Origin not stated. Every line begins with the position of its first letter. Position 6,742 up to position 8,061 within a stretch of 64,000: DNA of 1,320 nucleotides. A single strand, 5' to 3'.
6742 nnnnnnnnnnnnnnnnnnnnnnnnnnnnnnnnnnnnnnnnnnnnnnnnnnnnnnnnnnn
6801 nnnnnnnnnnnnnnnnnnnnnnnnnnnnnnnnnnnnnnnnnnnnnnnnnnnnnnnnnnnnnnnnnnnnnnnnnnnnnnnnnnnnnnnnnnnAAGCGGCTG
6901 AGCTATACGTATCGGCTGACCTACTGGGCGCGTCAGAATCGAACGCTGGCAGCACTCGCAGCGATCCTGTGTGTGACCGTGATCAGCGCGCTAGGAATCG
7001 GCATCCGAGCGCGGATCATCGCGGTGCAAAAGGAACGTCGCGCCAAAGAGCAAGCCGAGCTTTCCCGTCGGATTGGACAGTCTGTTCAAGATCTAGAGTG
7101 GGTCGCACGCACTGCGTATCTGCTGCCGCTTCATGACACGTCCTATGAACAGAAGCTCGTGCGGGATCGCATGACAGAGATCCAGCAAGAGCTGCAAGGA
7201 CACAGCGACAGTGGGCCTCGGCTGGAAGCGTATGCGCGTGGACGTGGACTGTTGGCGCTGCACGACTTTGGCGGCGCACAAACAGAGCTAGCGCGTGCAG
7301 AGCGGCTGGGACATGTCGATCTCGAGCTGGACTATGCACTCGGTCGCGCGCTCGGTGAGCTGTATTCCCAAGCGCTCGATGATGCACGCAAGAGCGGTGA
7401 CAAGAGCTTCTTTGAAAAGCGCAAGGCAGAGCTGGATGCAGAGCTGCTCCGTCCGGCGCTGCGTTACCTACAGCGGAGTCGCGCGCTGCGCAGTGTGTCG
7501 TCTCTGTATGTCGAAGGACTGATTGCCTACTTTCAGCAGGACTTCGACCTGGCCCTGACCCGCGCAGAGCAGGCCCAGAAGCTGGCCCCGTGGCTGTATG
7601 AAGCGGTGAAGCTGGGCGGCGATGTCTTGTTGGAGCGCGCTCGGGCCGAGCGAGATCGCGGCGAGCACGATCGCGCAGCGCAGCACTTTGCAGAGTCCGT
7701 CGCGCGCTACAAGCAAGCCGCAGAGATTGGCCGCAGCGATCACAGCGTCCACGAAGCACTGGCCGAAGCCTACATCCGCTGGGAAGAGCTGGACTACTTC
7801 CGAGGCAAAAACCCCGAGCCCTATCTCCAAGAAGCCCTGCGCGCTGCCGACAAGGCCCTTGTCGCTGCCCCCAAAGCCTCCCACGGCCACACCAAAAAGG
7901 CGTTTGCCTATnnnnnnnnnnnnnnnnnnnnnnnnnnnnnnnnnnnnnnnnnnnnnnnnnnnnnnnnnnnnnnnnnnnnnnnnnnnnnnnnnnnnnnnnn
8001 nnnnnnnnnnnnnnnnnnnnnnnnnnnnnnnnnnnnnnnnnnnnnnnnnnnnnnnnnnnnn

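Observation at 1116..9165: Ser/Thr kinase gene split at the catalytic loop by a 4.5 kb cysNC-cysD-ClC block flanked by 7-bp direct repeats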

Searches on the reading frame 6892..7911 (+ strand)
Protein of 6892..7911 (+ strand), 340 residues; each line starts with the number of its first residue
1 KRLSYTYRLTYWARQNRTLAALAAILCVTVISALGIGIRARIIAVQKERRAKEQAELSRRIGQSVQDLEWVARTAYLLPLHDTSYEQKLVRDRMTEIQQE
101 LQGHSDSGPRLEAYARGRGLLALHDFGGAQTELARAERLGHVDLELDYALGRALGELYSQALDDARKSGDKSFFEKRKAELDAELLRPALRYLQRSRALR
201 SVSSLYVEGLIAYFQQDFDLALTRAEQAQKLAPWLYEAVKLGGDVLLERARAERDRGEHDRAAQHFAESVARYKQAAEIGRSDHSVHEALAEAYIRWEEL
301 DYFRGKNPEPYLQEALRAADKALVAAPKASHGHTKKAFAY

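Call 32: find_related_loci(query=A1, collection=genome_contigs, flank=10000)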
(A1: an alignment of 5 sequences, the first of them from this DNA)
Query A1 (340 aa) in genome_contigs; peptide patterns used: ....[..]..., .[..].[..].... (x = any residue, [..] = any of these).
168 stretches matched a pattern; 11 encode a relative of the query (tblastn E <= 1e-3); 11 distinct loci.
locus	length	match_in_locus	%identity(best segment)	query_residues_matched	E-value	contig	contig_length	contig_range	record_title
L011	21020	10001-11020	85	1-340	0e+0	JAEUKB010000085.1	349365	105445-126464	MAG: Myxococcales bacterium isolate new MAG-84 k141_3170962, whole genome shotgun sequence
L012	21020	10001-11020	79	1-340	2e-177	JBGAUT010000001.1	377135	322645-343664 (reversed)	MAG: Polyangia bacterium isolate MAG_MBR_AS.52 MBRAS-52_NODE_1_length_377135_cov_6.560418, whole genome shotgun sequence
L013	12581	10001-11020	79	1-340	2e-170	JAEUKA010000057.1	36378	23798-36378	MAG: Myxococcales bacterium isolate new MAG-83 k141_3419214, whole genome shotgun sequence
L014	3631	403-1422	74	1-340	4e-160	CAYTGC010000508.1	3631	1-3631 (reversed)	MAG TPA_asm: uncultured Myxococcales bacterium isolate SRP189682_co2_104 genome assembly, contig: NODE_67180_length_3631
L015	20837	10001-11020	57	1-340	1e-115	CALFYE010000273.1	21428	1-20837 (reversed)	MAG TPA_asm: uncultured Myxococcales bacterium isolate SRR6231182_bin.43_CONCOCT_v1.1_MAG genome assembly, contig: ERZ65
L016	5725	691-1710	57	1-340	2e-113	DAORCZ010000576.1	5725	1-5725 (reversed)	MAG TPA_asm: Pseudomonadota bacterium isolate AMR_MDS_0893 NODE_10247_length_5725_cov_4.515344, whole genome shotgun seq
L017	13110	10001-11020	57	1-340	1e-111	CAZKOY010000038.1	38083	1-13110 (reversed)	MAG TPA_asm: uncultured Myxococcales bacterium isolate SRP189682_co2_316 genome assembly, contig: NODE_1170_length_38083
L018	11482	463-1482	55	1-340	2e-106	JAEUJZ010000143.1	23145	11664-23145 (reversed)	MAG: Myxococcales bacterium isolate new MAG-82 k141_1322905, whole genome shotgun sequence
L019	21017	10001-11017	57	1-339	1e-104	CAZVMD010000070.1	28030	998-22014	MAG TPA_asm: uncultured Myxococcales bacterium isolate SRP189682_co2_147 genome assembly, contig: NODE_2195_length_28030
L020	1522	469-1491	55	1-340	9e-109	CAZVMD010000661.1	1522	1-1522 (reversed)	MAG TPA_asm: uncultured Myxococcales bacterium isolate SRP189682_co2_147 genome assembly, contig: NODE_280479_length_152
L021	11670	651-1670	51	1-340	7e-99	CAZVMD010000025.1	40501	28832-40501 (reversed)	MAG TPA_asm: uncultured Myxococcales bacterium isolate SRP189682_co2_147 genome assembly, contig: NODE_1002_length_40501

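Call 33: find_related_loci(query=A1, collection=metagenome_contigs, flank=10000)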
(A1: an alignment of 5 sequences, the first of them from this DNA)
Query A1 (340 aa) in metagenome_contigs; peptide patterns used: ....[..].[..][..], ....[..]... (x = any residue, [..] = any of these).
349 stretches matched a pattern; 4 encode a relative of the query (tblastn E <= 1e-3); 4 distinct loci.
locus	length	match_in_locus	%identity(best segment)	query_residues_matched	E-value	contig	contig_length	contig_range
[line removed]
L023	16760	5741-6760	79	1-340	6e-172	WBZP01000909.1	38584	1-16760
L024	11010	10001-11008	79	1-336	1e-169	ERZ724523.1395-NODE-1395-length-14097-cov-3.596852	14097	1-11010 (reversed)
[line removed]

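Call 48: search_protein_families(library=pfam, proteins=[L012:9-1715:+, L012:2720-3319:-, L012:3433-4692:+, L012:5005-8340:-, L012:8642-9265:+], max_evalue=0.01)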
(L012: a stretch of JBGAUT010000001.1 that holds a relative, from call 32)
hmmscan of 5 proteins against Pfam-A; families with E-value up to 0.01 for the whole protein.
L012:9-1715:+ (568 aa): 0 families

L012:2720-3319:- (199 aa): 0 families

L012:3433-4692:+ (419 aa): 3 families
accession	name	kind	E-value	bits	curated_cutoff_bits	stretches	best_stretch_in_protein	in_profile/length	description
PF01610.23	DDE_Tnp_ISL3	-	2.4e-66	224.4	23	1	159-397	1-239/240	Transposase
PF14690.11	Zn_ribbon_ISL3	-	4.1e-13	49.9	25.5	1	44-89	2-47/47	zinc-finger of transposase IS204/IS1001/IS1096/IS1165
PF13542.12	HTH_Tnp_ISL3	-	3.9e-12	45.9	27.4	1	94-136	1-43/51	Helix-turn-helix domain of transposase family ISL3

L012:5005-8340:- (1111 aa): 12 families
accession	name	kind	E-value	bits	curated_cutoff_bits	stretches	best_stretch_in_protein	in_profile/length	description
PF00069.31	Pkinase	-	1e-44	153.4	31.7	1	87-341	1-259/263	Protein kinase domain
PF07714.23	PK_Tyr_Ser-Thr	-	1.5e-31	110.1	23.1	1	88-335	2-250/258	Protein tyrosine and serine/threonine kinase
PF13431.12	TPR_17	-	9.5e-10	38.4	24.4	0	758-788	2-25/34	Tetratricopeptide repeat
PF07719.23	TPR_2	-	1e-07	31.9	27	0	591-616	2-27/34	Tetratricopeptide repeat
PF17667.7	Pkinase_fungal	-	1.1e-06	28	24.1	1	170-263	280-370/387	Fungal protein kinase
PF13428.12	TPR_14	-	1.4e-05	25.7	23.5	0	459-499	2-42/44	Tetratricopeptide repeat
PF01636.29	APH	-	2.5e-05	24.6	23.2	2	101-198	13-110/239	Phosphotransferase enzyme family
PF03109.22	ABC1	-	2.7e-05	23.9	22.9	1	153-235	139-219/244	ABC1 atypical kinase-like domain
PF13432.12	TPR_16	-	3.2e-05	24.7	32.7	0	595-635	2-42/65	Tetratricopeptide repeat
PF14559.12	TPR_19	-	0.00019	22.2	25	0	561-624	3-59/68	Tetratricopeptide repeat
PF06293.20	Kdo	-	0.00071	19.5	21.3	1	176-234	115-173/207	Lipopolysaccharide kinase (Kdo/WaaP) family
PF13414.12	TPR_11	-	0.0016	18.5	26.8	0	752-777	11-36/42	TPR repeat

L012:8642-9265:+ (207 aa): 0 families
